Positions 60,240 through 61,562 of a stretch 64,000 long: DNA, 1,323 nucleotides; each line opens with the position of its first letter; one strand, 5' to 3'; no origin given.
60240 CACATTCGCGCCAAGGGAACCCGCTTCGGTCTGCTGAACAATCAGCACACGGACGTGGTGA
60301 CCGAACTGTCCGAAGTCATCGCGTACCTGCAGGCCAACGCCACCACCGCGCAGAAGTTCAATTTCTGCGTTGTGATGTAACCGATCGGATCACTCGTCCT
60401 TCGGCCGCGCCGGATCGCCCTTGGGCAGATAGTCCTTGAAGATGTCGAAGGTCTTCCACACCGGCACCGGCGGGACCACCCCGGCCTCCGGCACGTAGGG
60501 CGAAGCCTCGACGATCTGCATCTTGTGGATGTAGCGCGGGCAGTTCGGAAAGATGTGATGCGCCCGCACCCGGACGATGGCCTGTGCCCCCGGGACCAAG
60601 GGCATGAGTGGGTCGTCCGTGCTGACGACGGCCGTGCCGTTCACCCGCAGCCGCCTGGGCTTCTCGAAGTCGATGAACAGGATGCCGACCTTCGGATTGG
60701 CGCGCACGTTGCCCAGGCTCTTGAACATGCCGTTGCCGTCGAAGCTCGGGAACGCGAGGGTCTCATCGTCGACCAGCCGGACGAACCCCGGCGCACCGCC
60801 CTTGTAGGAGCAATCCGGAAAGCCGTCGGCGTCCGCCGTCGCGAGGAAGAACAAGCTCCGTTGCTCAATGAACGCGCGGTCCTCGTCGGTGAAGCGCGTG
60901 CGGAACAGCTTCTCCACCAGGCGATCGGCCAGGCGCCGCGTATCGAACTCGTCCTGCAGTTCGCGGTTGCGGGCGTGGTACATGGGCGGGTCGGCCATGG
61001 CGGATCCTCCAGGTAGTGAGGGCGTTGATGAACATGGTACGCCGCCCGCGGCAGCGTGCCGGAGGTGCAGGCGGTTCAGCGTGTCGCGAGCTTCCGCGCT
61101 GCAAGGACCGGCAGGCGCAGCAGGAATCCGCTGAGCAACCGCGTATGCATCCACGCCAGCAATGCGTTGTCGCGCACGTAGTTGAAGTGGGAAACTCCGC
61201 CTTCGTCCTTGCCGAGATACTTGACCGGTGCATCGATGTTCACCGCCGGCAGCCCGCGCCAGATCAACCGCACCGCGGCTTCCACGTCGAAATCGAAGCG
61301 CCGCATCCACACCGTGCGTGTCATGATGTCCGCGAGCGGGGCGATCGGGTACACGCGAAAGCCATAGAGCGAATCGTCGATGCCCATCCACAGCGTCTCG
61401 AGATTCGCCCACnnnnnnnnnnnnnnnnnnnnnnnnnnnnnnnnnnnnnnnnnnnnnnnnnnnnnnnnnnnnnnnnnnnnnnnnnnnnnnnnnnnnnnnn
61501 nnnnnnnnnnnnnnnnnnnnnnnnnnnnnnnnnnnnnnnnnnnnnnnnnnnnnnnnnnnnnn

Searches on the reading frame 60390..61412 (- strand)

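Call 91: search_protein_families(library=pfam, proteins=[window:60390-61412:-], max_evalue=0.001)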
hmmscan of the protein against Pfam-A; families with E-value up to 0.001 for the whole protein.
window:60390-61412:- (340 aa): 1 family
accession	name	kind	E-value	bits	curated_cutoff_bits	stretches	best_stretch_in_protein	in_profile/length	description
PF01243.27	PNPOx_N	-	2.9e-18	66.8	28.1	1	174-273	1-85/120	Pyridoxamine 5'-phosphate oxidase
